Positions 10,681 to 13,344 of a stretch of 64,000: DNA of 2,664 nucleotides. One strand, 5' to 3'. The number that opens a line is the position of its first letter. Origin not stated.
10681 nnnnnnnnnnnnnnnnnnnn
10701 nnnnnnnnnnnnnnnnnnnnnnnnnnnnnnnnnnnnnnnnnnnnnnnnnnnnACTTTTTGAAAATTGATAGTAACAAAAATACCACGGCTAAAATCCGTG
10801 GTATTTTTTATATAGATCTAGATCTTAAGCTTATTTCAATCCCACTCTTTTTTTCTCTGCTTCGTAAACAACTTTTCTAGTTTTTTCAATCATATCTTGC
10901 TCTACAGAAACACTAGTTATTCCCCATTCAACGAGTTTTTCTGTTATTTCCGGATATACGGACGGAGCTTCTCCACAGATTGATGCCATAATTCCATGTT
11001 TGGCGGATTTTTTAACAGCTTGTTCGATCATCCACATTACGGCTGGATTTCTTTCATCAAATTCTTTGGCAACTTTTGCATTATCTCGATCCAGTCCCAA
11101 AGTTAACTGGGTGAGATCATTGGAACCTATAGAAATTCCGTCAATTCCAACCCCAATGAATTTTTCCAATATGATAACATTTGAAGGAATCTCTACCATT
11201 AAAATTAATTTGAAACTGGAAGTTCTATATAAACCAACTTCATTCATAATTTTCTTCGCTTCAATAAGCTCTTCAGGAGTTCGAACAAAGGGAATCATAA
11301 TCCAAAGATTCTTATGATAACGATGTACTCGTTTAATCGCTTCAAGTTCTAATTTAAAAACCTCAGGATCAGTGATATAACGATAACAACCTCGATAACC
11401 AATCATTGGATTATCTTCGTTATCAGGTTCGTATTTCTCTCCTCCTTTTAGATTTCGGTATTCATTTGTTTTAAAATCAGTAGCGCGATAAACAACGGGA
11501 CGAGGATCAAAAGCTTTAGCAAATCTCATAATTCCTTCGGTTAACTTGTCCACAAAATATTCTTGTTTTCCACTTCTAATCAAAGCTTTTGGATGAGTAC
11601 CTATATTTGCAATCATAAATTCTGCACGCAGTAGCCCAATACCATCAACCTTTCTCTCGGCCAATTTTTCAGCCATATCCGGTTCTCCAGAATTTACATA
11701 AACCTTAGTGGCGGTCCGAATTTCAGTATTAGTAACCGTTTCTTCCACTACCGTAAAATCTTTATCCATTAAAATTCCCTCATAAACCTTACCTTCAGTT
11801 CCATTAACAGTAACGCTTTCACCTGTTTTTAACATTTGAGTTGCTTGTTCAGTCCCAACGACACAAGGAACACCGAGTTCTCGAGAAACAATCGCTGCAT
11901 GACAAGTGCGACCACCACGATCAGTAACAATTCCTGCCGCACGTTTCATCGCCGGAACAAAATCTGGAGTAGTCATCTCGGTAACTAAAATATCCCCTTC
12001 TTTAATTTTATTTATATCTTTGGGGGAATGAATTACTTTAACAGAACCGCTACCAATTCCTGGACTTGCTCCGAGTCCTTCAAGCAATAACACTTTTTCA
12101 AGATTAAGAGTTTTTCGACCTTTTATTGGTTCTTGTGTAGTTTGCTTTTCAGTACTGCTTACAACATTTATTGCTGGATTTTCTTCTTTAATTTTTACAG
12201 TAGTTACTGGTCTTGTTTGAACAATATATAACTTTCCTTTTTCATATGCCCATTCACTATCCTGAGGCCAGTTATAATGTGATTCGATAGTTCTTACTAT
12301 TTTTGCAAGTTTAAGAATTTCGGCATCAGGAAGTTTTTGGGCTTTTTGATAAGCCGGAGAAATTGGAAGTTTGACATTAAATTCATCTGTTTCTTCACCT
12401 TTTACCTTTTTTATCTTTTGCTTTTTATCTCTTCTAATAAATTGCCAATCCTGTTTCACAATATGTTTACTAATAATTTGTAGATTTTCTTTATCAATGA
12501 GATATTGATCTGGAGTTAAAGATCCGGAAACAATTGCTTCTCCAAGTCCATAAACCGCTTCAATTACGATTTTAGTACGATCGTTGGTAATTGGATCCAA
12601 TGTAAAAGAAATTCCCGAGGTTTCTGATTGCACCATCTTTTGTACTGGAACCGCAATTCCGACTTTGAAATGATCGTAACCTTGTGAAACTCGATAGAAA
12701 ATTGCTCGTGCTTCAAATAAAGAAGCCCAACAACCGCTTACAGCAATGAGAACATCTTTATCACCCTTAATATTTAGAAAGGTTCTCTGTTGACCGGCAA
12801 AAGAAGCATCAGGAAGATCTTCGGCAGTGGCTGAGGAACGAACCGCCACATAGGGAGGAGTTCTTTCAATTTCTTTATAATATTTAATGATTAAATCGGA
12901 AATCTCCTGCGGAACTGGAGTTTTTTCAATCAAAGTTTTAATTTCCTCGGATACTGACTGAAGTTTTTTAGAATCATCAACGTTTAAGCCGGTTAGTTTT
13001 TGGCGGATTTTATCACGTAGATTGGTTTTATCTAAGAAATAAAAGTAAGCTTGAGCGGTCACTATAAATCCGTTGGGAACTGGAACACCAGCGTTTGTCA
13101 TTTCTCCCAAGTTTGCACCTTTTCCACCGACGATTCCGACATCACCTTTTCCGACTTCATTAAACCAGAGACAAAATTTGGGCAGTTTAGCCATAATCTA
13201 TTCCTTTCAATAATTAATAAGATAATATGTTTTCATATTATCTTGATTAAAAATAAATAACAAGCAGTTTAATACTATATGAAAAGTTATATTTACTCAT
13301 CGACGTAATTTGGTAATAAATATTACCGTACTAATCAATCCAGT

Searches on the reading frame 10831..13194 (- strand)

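Call 14: search_protein_families(library=pfam, proteins=[window:10831-13194:-], max_evalue=0.001)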
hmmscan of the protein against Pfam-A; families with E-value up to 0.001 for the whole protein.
window:10831-13194:- (787 aa): 3 families
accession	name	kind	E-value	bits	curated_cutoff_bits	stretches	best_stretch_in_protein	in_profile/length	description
PF01326.24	PPDK_N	-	2.2e-109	366.2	27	1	21-341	3-320/328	Pyruvate phosphate dikinase, AMP/ATP-binding domain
PF02896.24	PEP-utilizers_C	-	2.5e-72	244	22.8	1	485-779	9-291/293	PEP-utilising enzyme, PEP-binding domain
PF00391.29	PEP-utilizers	-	1.3e-29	102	23.1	1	397-468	1-72/72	PEP-utilising enzyme, mobile domain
